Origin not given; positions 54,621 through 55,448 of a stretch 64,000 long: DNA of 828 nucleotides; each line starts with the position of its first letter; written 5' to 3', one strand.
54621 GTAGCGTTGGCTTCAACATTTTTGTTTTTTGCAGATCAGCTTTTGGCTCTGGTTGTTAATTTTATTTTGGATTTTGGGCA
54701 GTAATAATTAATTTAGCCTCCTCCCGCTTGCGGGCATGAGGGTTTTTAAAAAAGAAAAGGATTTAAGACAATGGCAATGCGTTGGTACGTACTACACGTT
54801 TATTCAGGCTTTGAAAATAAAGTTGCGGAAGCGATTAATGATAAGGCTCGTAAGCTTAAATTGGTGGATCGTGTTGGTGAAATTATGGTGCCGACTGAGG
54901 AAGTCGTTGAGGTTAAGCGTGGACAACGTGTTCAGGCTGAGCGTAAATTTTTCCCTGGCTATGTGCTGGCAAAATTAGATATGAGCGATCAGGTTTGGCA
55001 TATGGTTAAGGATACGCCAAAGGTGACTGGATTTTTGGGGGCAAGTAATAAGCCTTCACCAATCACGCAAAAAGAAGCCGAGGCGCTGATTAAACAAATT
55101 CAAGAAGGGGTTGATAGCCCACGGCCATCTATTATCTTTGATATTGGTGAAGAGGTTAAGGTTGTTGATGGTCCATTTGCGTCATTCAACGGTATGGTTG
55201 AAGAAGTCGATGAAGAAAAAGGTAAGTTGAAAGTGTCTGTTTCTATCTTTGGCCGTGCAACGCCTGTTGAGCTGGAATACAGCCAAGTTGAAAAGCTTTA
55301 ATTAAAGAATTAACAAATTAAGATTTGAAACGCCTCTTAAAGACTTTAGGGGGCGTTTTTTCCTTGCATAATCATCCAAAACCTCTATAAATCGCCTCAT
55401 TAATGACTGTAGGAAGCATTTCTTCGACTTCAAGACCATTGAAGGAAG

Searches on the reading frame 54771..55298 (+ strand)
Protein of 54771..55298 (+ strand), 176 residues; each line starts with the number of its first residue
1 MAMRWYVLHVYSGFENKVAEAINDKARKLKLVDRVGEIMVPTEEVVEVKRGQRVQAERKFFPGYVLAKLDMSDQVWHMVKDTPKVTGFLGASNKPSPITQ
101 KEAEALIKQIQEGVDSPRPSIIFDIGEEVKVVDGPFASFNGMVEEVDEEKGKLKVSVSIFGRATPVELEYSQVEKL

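Call 7: find_homologous_proteins(query=window:54771-55298:+)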
Query window:54771-55298:+ (176 aa): 8000 proteins with E <= 0.001 among 8000 candidates; the best 120 are listed.
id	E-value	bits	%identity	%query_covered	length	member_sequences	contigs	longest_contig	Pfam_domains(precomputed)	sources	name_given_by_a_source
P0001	7.7e-109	379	100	100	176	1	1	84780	PF00467.36,PF02357.25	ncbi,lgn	-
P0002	7.2e-107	373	97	100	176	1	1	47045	PF00467.36,PF02357.25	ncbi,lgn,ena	-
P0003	3.8e-106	370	95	100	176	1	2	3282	PF00467.36,PF02357.25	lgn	-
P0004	1.9e-105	368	95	100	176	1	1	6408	PF02357.25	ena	-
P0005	5.7e-105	366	95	100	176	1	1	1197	PF02357.25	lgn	-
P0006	3.0e-104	364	95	99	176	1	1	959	PF00467.36,PF02357.25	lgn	-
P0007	3.8e-104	364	94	99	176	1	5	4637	PF00467.36,PF02357.25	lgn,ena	-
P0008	4.3e-104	363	95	99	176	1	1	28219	PF00467.36,PF02357.25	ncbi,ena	-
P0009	1.3e-103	362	93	100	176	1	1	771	PF00467.36,PF02357.25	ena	-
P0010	2.0e-103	361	94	100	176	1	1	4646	PF02357.25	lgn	-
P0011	2.3e-103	361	94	99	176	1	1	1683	PF00467.36,PF02357.25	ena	-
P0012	2.9e-103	361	93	100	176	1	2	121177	PF00467.36,PF02357.25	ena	-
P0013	6.0e-103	360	93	100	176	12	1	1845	PF00467.36,PF02357.25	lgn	-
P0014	6.2e-103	360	94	99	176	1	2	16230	PF00467.36,PF02357.25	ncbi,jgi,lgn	-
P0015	6.4e-103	360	93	99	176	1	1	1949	PF00467.36,PF02357.25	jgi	-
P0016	2.2e-102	358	93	100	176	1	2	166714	PF02357.25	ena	-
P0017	2.7e-102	358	93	100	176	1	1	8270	PF00467.36,PF02357.25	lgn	-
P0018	3.6e-102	357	91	100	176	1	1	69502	PF00467.36,PF02357.25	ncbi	-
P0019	3.7e-102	357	93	100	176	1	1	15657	PF00467.36,PF02357.25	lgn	-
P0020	4.8e-102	357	93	100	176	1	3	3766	PF00467.36,PF02357.25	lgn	-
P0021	4.9e-102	357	93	99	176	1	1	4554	PF00467.36,PF02357.25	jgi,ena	-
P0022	5.0e-102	357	91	100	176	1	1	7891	PF00467.36,PF02357.25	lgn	-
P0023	6.0e-102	357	93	99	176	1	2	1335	PF00467.36,PF02357.25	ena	-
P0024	1.1e-101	356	93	100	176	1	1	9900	PF00467.36,PF02357.25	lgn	-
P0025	1.4e-101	355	93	99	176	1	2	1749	PF00467.36,PF02357.25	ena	-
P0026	1.4e-101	355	93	100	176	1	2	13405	PF00467.36,PF02357.25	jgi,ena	-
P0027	1.8e-101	355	93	99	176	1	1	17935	PF00467.36,PF02357.25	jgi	jgi:transcriptional antiterminator NusG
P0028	2.4e-101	355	93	99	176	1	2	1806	PF00467.36,PF02357.25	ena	-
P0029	3.4e-101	354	92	99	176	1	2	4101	PF00467.36,PF02357.25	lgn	-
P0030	5.0e-101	354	91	100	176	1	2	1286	PF00467.36,PF02357.25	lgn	-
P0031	7.0e-101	353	92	100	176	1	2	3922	PF02357.25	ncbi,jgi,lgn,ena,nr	ncbi:MAG TPA: transcription termination/antitermination protein NusG [Alphaproteobacteria bacterium]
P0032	9.6e-101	353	91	99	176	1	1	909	PF00467.36,PF02357.25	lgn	-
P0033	9.8e-101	353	90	100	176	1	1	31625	PF00467.36,PF02357.25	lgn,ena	-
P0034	1.5e-100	352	91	100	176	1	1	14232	PF00467.36,PF02357.25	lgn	-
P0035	1.5e-100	352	92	99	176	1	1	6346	PF00467.36,PF02357.25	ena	-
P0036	1.6e-100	352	90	100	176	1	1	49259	PF00467.36,PF02357.25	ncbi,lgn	ncbi:MAG: transcription termination/antitermination protein NusG [Pseudomonadota bacterium]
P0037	5.9e-100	350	90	99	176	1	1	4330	PF00467.36,PF02357.25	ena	-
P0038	6.8e-100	350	90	100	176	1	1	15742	PF02357.25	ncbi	-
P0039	9.7e-100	349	91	99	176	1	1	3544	PF00467.36,PF02357.25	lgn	-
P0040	1.7e-99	349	89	99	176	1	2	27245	PF00467.36,PF02357.25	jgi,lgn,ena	jgi:transcriptional antiterminator NusG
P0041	1.8e-99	348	90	99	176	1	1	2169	PF00467.36,PF02357.25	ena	-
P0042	1.9e-99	348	91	99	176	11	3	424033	PF00467.36,PF02357.25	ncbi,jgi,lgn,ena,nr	ncbi:MAG: transcription termination/antitermination protein NusG [Alphaproteobacteria bacterium]|jgi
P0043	2.0e-99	348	90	99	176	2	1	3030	PF00467.36,PF02357.25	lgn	-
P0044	2.2e-99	348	90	100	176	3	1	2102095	PF00467.36,PF02357.25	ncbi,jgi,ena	jgi:transcriptional antiterminator NusG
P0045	2.6e-99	348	-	-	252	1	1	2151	PF00467.36,PF02357.25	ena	-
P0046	3.1e-99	348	90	99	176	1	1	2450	PF00467.36,PF02357.25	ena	-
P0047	4.3e-99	347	88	100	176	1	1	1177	PF00467.36,PF02357.25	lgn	-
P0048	4.5e-99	347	90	100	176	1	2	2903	PF00467.36,PF02357.25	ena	-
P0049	4.6e-99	347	89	100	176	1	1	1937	PF00467.36,PF02357.25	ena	-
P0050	6.2e-99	347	90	99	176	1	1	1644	PF00467.36,PF02357.25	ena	-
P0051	6.4e-99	347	88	99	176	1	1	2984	PF00467.36,PF02357.25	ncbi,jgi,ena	jgi:transcriptional antiterminator NusG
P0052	7.2e-99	346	89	100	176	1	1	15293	PF02357.25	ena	-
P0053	8.4e-99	346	89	100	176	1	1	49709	PF00467.36,PF02357.25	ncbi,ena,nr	ncbi:MAG: transcription termination/antitermination protein NusG [Alphaproteobacteria bacterium]|nr:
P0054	9.9e-99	346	89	100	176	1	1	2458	PF02357.25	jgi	jgi:transcriptional antiterminator NusG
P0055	1.2e-98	346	89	99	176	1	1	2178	PF00467.36,PF02357.25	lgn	-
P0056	1.3e-98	346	89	100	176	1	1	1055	PF02357.25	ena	-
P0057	1.4e-98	346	89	99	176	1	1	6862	PF00467.36,PF02357.25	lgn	-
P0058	1.5e-98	345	87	99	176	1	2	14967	PF00467.36,PF02357.25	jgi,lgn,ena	-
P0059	1.5e-98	345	88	99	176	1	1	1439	PF00467.36,PF02357.25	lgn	-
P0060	1.6e-98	345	90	99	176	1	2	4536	PF00467.36,PF02357.25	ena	-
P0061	1.7e-98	345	89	100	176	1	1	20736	PF02357.25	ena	-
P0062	1.8e-98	345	89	99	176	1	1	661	PF02357.25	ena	-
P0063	2.2e-98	345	89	99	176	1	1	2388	PF00467.36,PF02357.25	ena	-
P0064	2.5e-98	345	89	99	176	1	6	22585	PF00467.36,PF02357.25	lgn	-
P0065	4.0e-98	344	88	99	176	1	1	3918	PF00467.36,PF02357.25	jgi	jgi:transcriptional antiterminator NusG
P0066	4.9e-98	344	89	99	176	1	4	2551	PF00467.36,PF02357.25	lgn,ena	-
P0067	5.2e-98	344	89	99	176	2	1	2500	PF00467.36,PF02357.25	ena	-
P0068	5.7e-98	344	88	100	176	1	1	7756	PF00467.36,PF02357.25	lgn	-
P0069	6.2e-98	343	89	99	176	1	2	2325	PF00467.36,PF02357.25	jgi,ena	-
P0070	7.2e-98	343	87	99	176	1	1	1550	PF00467.36,PF02357.25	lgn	-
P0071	7.5e-98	343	89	99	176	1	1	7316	PF00467.36,PF02357.25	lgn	-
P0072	7.5e-98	343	88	100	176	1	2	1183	PF00467.36,PF02357.25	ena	-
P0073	1.1e-97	343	87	100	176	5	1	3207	PF00467.36,PF02357.25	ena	-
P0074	2.2e-97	342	87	100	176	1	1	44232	PF00467.36,PF02357.25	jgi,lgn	-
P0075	2.8e-97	341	89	99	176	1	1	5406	PF02357.25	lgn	-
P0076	2.9e-97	341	89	99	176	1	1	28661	PF00467.36,PF02357.25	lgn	-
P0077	3.4e-97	341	88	100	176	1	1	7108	PF00467.36,PF02357.25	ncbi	-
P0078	4.2e-97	341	87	100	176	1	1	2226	PF00467.36,PF02357.25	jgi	jgi:transcriptional antiterminator NusG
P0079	4.3e-97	341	87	99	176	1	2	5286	PF00467.36,PF02357.25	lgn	-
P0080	6.5e-97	340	87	99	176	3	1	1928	PF00467.36,PF02357.25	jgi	-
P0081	7.7e-97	340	89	100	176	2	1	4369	PF00467.36,PF02357.25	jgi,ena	jgi:transcriptional antiterminator NusG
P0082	9.1e-97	340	87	99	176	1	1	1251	PF00467.36,PF02357.25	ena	-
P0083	1.8e-96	339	87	100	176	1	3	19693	PF02357.25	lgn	-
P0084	2.9e-96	338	87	100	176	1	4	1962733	PF02357.25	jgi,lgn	jgi:transcriptional antiterminator NusG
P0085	3.1e-96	338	86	100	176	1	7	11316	PF00467.36,PF02357.25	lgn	-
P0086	3.9e-96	338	86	100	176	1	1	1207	PF00467.36,PF02357.25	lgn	-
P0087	1.0e-95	336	86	100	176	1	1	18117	PF00467.36,PF02357.25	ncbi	-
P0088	1.2e-95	336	87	99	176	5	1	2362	PF00467.36,PF02357.25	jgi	jgi:transcriptional antiterminator NusG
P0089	1.4e-95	336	88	100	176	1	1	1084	PF00467.36,PF02357.25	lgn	-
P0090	1.5e-95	336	88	100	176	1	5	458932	PF00467.36,PF02357.25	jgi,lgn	jgi:transcriptional antiterminator NusG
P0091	2.6e-95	335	88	100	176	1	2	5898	PF00467.36,PF02357.25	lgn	-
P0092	3.9e-95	334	87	100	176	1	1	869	PF00467.36,PF02357.25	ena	-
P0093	8.2e-95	333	85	100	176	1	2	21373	PF00467.36,PF02357.25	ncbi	-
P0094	8.3e-95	333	87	100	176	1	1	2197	PF00467.36,PF02357.25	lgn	-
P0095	9.6e-95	333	86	100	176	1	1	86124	PF00467.36,PF02357.25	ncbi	-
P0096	1.0e-94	333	84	99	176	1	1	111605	PF00467.36,PF02357.25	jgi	jgi:transcriptional antiterminator NusG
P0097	1.2e-94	333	87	100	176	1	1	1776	PF00467.36,PF02357.25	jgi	-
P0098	1.3e-94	333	86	100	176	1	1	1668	PF00467.36,PF02357.25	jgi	-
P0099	2.0e-94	332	86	99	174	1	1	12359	PF00467.36,PF02357.25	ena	-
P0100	2.1e-94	332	86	100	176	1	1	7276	PF02357.25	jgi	-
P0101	4.2e-94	331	86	100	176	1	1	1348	PF00467.36,PF02357.25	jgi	-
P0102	4.3e-94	331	85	99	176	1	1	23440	PF00467.36,PF02357.25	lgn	-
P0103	6.8e-94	330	84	98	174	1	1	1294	PF00467.36,PF02357.25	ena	-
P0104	7.3e-94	330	84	100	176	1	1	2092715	PF00467.36,PF02357.25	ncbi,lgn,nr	ncbi:MAG: transcription termination/antitermination protein NusG [Rhodospirillales bacterium]|nr:tra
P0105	8.4e-94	330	86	100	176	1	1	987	PF02357.25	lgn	-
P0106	1.2e-93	330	86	100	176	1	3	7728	PF00467.36,PF02357.25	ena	-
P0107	2.1e-93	329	86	99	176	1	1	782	PF00467.36,PF02357.25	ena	-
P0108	2.2e-93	329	84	100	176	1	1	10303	PF00467.36,PF02357.25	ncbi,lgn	-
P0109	2.3e-93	329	84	100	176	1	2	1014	PF00467.36,PF02357.25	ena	-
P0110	2.4e-93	329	85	100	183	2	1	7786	PF00467.36,PF02357.25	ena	-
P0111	2.6e-93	328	85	99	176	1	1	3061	PF00467.36,PF02357.25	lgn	-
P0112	2.7e-93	328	86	100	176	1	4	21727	PF00467.36,PF02357.25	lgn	-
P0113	3.4e-93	328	85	99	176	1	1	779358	PF00467.36,PF02357.25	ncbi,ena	-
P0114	4.2e-93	328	85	100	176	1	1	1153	PF00467.36,PF02357.25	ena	-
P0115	4.2e-93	328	86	100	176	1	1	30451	PF00467.36,PF02357.25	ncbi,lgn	-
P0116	4.3e-93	328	84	100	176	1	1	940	PF00467.36,PF02357.25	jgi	jgi:transcriptional antiterminator NusG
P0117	4.4e-93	328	86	100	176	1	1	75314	PF00467.36,PF02357.25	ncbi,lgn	-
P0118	4.9e-93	328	86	99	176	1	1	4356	PF00467.36,PF02357.25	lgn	-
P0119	5.3e-93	327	86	99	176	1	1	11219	PF00467.36,PF02357.25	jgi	jgi:transcriptional antiterminator NusG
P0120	5.9e-93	327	86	100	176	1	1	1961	PF00467.36,PF02357.25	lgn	-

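Call 8: find_related_loci(query=window:54771-55298:+, collection=metagenome_contigs, flank=6000)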
Query window:54771-55298:+ (176 aa) in metagenome_contigs; peptide patterns used: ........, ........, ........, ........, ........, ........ (x = any residue, [..] = any of these).
600 stretches matched a pattern (row limit reached: there are more); 364 encode a relative of the query (tblastn E <= 1e-3); the best 80 are kept; 80 distinct loci.
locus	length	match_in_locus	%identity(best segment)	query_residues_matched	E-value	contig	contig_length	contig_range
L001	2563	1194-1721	92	1-176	4e-112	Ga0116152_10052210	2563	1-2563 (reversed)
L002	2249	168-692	87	1-175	2e-109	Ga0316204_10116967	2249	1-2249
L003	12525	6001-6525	88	1-175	4e-104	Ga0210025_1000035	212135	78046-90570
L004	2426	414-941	82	1-176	1e-101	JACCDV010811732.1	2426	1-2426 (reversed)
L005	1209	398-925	84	1-176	4e-106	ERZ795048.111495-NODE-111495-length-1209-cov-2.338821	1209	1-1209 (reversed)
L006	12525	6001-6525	82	1-175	9e-97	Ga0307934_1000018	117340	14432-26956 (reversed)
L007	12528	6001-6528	83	1-176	4e-97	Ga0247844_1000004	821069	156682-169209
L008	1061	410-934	83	1-175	1e-105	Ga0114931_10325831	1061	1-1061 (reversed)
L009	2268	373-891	83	4-176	7e-101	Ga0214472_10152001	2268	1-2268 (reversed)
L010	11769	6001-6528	82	1-176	1e-96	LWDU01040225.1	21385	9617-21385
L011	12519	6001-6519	81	4-176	1e-95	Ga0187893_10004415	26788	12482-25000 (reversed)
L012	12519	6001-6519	81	4-176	2e-95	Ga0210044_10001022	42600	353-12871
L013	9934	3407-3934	80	1-176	3e-95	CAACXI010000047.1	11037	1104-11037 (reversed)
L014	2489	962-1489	80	1-176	8e-98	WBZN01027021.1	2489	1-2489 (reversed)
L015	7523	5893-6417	81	2-176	8e-95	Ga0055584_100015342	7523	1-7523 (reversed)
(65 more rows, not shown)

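Call 11: find_encoding_contigs(protein=P0001, flank=10000, max_places=3)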
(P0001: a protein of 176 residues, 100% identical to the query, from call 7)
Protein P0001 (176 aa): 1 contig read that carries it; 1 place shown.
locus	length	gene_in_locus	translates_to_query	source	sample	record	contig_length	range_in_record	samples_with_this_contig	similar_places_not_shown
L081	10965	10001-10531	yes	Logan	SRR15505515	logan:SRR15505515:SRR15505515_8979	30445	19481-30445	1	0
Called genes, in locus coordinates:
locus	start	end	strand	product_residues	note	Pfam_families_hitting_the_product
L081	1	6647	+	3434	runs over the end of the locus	PF13229:Beta_helix, PF05048:NosD, PF13229:Beta_helix, PF05048:NosD, PF13229:Beta_helix, PF13229:Beta_helix, PF05048:NosD, PF13229:Beta_helix, +7 more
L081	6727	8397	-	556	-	PF00682:HMGL-like, PF22615:IPMS_D2, PF08502:LeuA_dimer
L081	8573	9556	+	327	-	PF04166:PdxA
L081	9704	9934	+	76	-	PF00584:SecE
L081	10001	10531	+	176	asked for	PF02357:NusG, PF00467:KOW (weak)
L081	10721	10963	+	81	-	?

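Call 12: find_encoding_contigs(protein=P0002, flank=10000, max_places=3)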
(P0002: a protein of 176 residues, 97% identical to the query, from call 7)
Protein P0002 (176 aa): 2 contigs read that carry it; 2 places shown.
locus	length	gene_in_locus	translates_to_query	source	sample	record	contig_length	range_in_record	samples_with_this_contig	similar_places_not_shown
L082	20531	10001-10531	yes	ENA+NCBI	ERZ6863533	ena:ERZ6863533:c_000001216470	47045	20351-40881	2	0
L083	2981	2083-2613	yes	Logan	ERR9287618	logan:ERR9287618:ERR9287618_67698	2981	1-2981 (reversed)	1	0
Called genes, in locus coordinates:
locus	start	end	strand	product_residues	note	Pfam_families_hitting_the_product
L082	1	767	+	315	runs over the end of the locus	PF04055:Radical_SAM, PF13353:Fer4_12 (weak)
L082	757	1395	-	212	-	PF09837:DUF2064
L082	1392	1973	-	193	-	PF00535:Glycos_transf_2 (weak)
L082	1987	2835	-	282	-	PF01048:PNP_UDP_1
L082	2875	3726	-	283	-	PF00149:Metallophos (faint), PF12850:Metallophos_2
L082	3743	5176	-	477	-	PF00890:FAD_binding_2 (faint), PF01134:GIDA (weak), PF01262:AlaDh_PNT_C (faint), PF01266:DAO (faint), PF07992:Pyr_redox_2, PF13738:Pyr_redox_3, PF00070:Pyr_redox, PF02852:Pyr_redox_dim, +3 more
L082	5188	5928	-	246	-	PF04784:DUF547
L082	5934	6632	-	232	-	PF09335:VTT_dom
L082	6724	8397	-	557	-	PF00682:HMGL-like, PF22615:IPMS_D2, PF08502:LeuA_dimer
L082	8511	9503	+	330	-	PF04166:PdxA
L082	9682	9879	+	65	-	PF00584:SecE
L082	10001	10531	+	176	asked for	PF02357:NusG, PF00467:KOW (weak)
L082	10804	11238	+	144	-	PF03946:Ribosomal_L11_N, PF00298:Ribosomal_L11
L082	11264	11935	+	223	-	PF00687:Ribosomal_L1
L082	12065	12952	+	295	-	PF03476:MOSC_N, PF03473:MOSC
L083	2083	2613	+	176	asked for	PF02357:NusG, PF00467:KOW (weak)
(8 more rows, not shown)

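Call 13: find_encoding_contigs(protein=P0008, flank=10000, max_places=3)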
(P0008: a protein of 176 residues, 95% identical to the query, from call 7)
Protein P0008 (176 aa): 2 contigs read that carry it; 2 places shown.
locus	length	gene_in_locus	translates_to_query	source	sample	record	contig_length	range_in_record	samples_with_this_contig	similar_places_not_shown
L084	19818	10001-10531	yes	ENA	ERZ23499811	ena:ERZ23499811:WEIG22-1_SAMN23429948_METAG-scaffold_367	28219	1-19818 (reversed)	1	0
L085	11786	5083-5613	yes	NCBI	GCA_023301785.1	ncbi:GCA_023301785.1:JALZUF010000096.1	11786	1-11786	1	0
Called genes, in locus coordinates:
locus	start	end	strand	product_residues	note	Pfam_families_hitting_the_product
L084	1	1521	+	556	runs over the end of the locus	-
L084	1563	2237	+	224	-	-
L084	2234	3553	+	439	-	PF02321:OEP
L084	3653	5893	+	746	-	PF03797:Autotransporter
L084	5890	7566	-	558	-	PF00682:HMGL-like, PF22615:IPMS_D2, PF08502:LeuA_dimer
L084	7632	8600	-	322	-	PF05239:PRC (faint)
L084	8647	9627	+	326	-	PF04166:PdxA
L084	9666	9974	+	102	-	PF00584:SecE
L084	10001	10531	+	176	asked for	PF02357:NusG, PF00467:KOW (weak)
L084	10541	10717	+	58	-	-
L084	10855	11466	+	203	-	PF13505:OMP_b-brl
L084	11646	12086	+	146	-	PF03946:Ribosomal_L11_N, PF00298:Ribosomal_L11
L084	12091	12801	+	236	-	PF00687:Ribosomal_L1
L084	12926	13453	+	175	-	PF27546:MICAH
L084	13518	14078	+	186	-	PF08433:KTI12 (weak), PF13238:AAA_18, PF13671:AAA_33, PF13207:AAA_17 (weak)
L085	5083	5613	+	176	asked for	PF02357:NusG, PF00467:KOW (weak)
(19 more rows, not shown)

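Call 50: find_encoding_contigs(protein=P0044, flank=10000, max_places=1)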
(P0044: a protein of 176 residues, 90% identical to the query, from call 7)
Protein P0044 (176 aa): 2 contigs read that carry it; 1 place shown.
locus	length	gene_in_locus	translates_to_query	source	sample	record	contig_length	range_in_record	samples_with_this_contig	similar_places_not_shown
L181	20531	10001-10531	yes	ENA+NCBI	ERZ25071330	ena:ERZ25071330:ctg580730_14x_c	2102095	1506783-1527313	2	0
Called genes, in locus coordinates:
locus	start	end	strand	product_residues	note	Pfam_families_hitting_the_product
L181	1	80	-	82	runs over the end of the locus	-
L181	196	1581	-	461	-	PF13448:DUF4114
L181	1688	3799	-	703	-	PF00512:HisKA, PF02518:HATPase_c, PF00072:Response_reg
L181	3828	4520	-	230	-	PF00072:Response_reg, PF00486:Trans_reg_C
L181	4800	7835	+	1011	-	PF00353:HemolysinCabind, PF00059:Lectin_C (weak), PF00353:HemolysinCabind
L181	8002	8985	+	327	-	PF04166:PdxA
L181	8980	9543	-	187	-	PF13302:Acetyltransf_3, PF00583:Acetyltransf_1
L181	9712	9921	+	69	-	PF00584:SecE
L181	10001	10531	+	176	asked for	PF02357:NusG, PF00467:KOW (weak)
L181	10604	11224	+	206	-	PF13505:OMP_b-brl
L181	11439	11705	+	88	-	-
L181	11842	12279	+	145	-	PF03946:Ribosomal_L11_N, PF00298:Ribosomal_L11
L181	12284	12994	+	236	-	PF00687:Ribosomal_L1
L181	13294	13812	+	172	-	PF00466:Ribosomal_L10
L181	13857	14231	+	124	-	PF16320:Ribosomal_L12_N, PF00542:Ribosomal_L12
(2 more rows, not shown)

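Call 51: find_encoding_contigs(protein=P0036, flank=10000, max_places=1)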
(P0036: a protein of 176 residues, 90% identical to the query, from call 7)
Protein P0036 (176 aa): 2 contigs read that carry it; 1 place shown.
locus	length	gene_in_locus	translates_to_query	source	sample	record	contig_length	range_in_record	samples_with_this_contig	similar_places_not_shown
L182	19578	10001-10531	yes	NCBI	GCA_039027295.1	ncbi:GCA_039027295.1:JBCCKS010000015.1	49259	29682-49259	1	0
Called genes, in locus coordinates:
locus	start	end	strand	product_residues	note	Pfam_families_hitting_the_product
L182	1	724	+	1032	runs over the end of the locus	PF13620:CarboxypepD_reg (faint), PF17210:SdrD_B (weak), PF22904:NOMO1-like_2nd (weak)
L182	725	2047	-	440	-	PF02163:Peptidase_M50, PF00595:PDZ (weak), PF13180:PDZ_2 (weak), PF17820:PDZ_6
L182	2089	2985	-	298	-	-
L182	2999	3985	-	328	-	-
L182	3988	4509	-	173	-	-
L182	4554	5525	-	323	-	-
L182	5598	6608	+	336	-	PF04166:PdxA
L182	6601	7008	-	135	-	PF09945:DUF2177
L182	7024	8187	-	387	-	PF02353:CMAS, PF13489:Methyltransf_23, PF08241:Methyltransf_11, PF08242:Methyltransf_12, PF13649:Methyltransf_25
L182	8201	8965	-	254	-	PF07103:DUF1365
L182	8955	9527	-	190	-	PF13302:Acetyltransf_3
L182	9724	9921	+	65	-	PF00584:SecE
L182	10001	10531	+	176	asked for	PF02357:NusG, PF00467:KOW (weak)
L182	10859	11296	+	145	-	PF03946:Ribosomal_L11_N, PF00298:Ribosomal_L11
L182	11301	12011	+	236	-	PF00687:Ribosomal_L1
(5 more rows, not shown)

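Call 52: find_encoding_contigs(protein=P0012, flank=10000, max_places=1)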
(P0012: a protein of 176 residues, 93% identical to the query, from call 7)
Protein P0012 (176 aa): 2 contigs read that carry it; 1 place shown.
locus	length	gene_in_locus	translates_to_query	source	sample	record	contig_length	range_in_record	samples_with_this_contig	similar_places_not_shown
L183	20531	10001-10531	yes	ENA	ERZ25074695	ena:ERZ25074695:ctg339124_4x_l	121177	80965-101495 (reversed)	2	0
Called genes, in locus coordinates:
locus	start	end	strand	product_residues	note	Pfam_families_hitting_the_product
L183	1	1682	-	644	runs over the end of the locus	PF16177:ACAS_N, PF00501:AMP-binding, PF13193:AMP-binding_C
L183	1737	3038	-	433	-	PF00202:Aminotran_3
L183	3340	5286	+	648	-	PF16177:ACAS_N (weak), PF00501:AMP-binding, PF13193:AMP-binding_C (weak)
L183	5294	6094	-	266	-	PF23441:SDR (weak), PF00106:adh_short, PF08659:KR, PF13561:adh_short_C2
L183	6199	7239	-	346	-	-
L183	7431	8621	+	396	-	PF01546:Peptidase_M20, PF07687:M20_dimer (weak)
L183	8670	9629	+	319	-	PF04166:PdxA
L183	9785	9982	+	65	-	PF00584:SecE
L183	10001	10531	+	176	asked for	PF02357:NusG, PF00467:KOW (faint)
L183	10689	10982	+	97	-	-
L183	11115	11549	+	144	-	PF03946:Ribosomal_L11_N, PF00298:Ribosomal_L11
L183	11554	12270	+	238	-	PF00687:Ribosomal_L1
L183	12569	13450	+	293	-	PF03476:MOSC_N, PF03473:MOSC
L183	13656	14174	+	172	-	PF00466:Ribosomal_L10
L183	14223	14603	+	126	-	PF16320:Ribosomal_L12_N, PF00542:Ribosomal_L12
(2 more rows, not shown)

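Call 53: find_encoding_contigs(protein=P0018, flank=10000, max_places=1)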
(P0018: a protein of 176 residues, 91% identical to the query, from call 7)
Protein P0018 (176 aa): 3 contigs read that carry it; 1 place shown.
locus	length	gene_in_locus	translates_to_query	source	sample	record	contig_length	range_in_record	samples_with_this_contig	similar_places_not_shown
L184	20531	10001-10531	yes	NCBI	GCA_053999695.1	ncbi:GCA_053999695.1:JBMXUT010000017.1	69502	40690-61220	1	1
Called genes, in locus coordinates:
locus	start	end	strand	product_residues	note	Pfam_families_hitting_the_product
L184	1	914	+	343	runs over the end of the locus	PF01967:MoaC, PF00994:MoCF_biosynth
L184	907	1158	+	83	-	-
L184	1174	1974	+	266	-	PF01844:HNH (weak)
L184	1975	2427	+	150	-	PF02391:MoaE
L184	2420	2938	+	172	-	PF12804:NTP_transf_3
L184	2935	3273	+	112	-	PF22668:DUF7009 (weak)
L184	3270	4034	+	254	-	PF01925:TauE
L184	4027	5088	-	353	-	PF00899:ThiF, PF00581:Rhodanese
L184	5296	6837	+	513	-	PF00669:Flagellin_N, PF13385:Laminin_G_3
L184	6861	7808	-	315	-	PF01180:DHO_dh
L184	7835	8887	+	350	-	PF04166:PdxA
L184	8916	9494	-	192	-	PF13302:Acetyltransf_3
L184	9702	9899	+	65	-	PF00584:SecE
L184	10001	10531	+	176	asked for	PF02357:NusG, PF00467:KOW (weak)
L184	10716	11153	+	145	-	PF03946:Ribosomal_L11_N, PF00298:Ribosomal_L11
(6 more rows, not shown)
